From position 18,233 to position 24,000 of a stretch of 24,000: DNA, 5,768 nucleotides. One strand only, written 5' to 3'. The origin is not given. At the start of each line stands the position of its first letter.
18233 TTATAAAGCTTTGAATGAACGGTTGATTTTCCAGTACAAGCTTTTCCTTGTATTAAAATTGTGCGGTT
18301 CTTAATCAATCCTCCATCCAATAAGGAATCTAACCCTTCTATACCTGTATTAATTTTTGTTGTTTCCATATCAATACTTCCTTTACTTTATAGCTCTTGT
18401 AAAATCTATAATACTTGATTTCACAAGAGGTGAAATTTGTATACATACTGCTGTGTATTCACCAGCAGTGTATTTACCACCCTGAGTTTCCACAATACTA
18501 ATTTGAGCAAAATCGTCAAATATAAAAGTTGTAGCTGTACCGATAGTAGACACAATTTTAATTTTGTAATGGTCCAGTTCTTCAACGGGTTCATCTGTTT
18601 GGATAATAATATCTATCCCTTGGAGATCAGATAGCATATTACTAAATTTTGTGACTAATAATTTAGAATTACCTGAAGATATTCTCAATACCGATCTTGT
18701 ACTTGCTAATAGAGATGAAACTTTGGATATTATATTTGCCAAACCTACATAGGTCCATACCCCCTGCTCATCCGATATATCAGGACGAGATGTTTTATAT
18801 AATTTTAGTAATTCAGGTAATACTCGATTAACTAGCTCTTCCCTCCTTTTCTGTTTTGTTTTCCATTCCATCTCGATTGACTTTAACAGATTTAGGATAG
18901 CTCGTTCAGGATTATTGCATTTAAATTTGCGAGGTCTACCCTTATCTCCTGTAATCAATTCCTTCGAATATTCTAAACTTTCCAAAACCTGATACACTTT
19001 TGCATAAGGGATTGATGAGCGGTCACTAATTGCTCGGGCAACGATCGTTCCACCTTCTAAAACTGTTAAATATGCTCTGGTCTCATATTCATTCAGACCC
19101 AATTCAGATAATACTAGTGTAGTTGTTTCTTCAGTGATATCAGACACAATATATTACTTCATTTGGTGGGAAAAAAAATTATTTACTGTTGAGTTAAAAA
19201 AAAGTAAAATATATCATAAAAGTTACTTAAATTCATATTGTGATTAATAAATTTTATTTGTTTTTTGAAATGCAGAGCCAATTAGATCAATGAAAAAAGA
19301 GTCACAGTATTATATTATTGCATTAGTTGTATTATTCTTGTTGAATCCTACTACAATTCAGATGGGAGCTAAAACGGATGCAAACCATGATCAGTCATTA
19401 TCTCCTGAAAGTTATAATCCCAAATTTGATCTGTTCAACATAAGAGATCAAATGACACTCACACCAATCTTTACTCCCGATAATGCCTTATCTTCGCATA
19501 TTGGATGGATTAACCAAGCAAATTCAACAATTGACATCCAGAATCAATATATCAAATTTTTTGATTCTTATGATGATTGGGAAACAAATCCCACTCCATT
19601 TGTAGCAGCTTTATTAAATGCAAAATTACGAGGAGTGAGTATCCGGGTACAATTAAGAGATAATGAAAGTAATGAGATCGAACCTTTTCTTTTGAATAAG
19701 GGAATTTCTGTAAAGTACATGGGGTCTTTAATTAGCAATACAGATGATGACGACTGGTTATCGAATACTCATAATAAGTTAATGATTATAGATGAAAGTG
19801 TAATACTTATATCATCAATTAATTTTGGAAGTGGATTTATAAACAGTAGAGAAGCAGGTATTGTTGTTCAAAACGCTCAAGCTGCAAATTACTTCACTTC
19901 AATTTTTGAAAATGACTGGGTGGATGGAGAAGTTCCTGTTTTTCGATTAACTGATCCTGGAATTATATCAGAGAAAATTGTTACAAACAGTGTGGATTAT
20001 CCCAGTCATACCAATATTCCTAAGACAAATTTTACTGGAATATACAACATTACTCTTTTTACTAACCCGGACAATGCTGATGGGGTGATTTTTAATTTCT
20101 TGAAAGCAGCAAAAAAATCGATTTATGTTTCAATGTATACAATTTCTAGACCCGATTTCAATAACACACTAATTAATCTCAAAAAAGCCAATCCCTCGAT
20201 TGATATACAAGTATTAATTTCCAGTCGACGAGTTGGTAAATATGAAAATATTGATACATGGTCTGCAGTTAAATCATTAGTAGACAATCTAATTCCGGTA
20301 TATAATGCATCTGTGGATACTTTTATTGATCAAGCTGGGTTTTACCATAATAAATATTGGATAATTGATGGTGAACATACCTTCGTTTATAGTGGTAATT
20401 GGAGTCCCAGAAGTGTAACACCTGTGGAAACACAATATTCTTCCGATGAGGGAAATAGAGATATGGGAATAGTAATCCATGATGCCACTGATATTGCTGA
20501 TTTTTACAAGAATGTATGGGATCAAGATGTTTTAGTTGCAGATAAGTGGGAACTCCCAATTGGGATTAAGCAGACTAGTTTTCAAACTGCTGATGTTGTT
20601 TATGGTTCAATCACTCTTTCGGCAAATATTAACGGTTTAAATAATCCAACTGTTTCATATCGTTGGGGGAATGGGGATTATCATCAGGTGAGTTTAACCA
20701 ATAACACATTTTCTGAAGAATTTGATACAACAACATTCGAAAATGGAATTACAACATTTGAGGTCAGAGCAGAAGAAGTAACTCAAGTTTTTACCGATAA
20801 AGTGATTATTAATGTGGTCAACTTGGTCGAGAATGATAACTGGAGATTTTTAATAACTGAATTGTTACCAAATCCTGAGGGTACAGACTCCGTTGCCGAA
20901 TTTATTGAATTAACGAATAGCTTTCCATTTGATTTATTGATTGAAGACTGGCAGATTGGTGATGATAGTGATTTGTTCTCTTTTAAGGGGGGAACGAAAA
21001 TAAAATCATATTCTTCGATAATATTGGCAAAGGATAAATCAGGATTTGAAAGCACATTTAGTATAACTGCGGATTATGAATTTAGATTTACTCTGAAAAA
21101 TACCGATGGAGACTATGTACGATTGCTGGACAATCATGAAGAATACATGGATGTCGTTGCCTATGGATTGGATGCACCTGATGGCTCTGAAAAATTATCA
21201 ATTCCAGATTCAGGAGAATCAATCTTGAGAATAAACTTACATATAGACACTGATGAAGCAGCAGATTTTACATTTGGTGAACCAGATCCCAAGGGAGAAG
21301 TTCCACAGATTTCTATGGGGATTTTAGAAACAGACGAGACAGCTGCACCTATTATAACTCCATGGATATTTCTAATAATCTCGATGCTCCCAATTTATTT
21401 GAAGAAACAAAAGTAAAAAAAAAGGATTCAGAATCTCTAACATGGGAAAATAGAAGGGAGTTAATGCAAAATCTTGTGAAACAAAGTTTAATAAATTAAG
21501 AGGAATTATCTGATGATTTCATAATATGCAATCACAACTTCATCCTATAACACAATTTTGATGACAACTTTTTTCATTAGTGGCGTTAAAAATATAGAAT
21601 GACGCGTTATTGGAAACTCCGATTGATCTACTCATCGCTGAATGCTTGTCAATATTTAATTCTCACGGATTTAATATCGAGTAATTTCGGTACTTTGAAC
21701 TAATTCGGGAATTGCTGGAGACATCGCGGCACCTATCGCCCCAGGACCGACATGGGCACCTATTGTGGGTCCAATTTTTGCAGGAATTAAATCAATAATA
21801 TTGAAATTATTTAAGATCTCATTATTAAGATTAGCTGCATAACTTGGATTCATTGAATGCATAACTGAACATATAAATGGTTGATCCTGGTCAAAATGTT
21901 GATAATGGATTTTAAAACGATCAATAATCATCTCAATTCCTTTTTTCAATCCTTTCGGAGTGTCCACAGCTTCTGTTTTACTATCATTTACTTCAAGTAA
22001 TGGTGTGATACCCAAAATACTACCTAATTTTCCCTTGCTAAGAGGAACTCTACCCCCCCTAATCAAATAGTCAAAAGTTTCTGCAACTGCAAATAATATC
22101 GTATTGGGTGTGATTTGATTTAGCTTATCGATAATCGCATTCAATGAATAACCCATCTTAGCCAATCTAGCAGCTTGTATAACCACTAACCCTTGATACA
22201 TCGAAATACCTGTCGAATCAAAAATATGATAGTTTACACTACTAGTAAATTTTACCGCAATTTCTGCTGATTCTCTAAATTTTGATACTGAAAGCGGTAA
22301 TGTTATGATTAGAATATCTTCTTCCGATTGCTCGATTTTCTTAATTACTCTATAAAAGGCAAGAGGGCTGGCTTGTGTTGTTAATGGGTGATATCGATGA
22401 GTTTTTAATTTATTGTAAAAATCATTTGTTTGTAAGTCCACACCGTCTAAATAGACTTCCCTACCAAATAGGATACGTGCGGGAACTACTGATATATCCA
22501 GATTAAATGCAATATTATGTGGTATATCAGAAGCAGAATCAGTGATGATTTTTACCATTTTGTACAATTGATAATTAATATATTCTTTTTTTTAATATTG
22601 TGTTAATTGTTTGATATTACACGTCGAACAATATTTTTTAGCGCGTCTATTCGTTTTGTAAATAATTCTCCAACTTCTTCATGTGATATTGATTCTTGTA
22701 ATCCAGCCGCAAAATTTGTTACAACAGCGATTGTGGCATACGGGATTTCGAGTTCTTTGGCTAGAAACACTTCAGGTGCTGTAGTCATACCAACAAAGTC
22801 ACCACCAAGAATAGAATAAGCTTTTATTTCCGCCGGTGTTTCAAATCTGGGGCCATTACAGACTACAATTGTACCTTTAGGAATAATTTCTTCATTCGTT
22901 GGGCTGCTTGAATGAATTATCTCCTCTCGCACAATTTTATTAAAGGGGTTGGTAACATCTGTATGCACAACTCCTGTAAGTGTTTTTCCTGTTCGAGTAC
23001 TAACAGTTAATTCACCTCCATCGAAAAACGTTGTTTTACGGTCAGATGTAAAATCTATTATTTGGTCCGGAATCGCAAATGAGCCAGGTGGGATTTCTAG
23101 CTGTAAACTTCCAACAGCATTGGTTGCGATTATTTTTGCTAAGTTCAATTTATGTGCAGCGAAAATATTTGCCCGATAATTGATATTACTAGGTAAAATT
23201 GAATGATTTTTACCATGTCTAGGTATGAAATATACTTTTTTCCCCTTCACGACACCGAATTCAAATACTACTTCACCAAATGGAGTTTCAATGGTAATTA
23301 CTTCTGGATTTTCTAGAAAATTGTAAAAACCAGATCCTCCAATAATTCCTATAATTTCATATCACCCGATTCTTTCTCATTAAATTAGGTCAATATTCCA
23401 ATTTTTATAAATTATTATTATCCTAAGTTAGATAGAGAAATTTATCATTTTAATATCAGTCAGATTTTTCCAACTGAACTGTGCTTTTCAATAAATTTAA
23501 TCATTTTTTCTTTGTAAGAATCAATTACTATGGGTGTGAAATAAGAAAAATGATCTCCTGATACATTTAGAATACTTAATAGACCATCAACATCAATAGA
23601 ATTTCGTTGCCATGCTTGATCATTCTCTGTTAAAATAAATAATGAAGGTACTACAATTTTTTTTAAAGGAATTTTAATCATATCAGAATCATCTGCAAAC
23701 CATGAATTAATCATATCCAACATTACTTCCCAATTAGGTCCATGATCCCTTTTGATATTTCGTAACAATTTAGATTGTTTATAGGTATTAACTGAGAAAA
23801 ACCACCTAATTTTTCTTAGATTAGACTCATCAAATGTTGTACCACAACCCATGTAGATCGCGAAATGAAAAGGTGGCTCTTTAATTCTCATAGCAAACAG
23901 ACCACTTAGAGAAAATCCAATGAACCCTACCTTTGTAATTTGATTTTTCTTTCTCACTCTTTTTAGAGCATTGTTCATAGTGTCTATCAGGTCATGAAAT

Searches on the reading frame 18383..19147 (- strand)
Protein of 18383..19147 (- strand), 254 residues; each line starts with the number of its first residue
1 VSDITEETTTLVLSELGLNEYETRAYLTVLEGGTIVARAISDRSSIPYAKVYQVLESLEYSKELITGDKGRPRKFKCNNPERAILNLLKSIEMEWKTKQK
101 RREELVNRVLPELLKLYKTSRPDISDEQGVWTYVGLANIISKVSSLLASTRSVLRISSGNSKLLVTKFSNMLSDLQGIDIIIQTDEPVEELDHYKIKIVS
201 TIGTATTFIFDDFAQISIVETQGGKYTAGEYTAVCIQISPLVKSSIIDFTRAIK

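Call 31: search_protein_families(library=pfam, proteins=[window:18383-19147:-], max_evalue=0.01)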
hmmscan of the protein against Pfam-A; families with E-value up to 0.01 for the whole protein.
window:18383-19147:- (254 aa): 1 family
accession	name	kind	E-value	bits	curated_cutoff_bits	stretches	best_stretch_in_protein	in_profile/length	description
PF01978.25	TrmB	-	1.3e-16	60.6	25.6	1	13-81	1-68/68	Sugar-specific transcriptional regulator TrmB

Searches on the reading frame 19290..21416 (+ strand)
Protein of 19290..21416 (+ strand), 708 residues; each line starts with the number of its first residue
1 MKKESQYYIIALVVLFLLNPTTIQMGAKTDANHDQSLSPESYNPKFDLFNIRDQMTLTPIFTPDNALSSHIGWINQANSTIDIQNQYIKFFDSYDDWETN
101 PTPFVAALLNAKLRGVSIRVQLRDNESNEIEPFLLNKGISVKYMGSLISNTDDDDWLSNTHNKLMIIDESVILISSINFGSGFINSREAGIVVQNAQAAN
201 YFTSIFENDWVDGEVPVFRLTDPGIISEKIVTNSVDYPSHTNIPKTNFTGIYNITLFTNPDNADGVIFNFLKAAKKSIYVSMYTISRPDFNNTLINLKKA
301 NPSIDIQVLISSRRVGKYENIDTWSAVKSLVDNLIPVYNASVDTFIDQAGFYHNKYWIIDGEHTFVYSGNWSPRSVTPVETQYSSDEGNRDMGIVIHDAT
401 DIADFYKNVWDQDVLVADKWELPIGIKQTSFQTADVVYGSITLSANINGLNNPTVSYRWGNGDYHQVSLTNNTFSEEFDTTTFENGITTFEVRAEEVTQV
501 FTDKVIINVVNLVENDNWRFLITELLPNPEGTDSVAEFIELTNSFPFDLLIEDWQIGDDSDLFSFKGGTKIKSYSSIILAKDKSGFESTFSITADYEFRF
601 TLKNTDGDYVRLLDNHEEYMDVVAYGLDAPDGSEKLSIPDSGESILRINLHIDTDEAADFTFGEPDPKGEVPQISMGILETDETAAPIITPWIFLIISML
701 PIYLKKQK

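Call 31: search_protein_families(library=pfam, proteins=[window:19290-21416:+], max_evalue=0.01)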
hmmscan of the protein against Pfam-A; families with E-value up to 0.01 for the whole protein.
window:19290-21416:+ (708 aa): 3 families
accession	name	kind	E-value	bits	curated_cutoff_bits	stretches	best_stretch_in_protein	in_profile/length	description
PF13091.12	PLDc_2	-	2.1e-29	102.5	27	2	74-210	5-132/132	PLD-like domain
PF00932.25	LTD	-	2.6e-10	41.1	34.3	1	521-626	9-108/109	Lamin Tail Domain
PF00614.28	PLDc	-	2.7e-08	33.9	21.9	1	350-375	3-28/28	Phospholipase D Active site motif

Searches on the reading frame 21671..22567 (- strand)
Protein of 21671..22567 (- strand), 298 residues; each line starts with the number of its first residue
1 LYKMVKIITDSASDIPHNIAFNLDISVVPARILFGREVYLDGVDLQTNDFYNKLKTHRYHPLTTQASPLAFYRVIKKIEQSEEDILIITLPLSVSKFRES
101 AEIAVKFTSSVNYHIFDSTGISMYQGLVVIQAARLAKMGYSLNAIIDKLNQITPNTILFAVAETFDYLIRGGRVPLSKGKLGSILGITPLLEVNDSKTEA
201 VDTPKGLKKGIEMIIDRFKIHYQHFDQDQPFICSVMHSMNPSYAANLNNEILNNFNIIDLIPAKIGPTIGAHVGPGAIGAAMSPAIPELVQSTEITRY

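Call 31: search_protein_families(library=pfam, proteins=[window:21671-22567:-], max_evalue=0.01)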
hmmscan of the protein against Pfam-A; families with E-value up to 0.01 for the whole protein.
window:21671-22567:- (298 aa): 2 families
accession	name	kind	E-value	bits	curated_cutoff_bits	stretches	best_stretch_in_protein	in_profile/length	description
PF02645.21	DegV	-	3.9e-62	210.6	27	1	5-283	2-278/280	Uncharacterised protein, DegV family COG1307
PF18515.6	Rh5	-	0.0047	17.1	26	0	190-251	139-202/255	Rh5 coiled-coil domain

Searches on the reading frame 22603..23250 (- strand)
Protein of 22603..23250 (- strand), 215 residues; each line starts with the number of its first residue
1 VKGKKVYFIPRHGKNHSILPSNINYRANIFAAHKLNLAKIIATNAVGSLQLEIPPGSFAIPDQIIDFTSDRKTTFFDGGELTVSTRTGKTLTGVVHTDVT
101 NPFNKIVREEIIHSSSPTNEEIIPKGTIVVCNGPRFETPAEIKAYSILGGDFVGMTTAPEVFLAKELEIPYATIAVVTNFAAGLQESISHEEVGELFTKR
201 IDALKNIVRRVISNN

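Call 31: search_protein_families(library=pfam, proteins=[window:22603-23250:-], max_evalue=0.01)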
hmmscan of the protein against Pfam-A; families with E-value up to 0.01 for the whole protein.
window:22603-23250:- (215 aa): 1 family
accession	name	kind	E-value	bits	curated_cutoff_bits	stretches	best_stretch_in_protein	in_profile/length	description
PF01048.26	PNP_UDP_1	-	2.3e-37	129.1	25.1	1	3-212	40-232/233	Phosphorylase superfamily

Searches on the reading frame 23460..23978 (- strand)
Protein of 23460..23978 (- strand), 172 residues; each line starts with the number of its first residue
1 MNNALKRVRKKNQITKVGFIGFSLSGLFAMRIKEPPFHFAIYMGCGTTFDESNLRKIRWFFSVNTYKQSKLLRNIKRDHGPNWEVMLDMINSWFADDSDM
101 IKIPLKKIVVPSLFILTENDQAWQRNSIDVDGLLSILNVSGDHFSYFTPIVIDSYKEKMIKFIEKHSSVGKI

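Call 31: search_protein_families(library=pfam, proteins=[window:23460-23978:-], max_evalue=0.01)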
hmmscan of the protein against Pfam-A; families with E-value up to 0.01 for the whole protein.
window:23460-23978:- (172 aa): 1 family
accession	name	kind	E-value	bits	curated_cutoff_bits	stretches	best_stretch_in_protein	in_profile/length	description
PF08840.17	BAAT_C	-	0.00092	19.8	20.9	1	3-125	8-129/210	BAAT / Acyl-CoA thioester hydrolase C terminal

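Call 43: find_encoding_contigs(protein=window:23460-23978:-, flank=10000, max_places=1)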
Protein window:23460-23978:- (172 aa): no gene with exactly this product is on record in the collection.
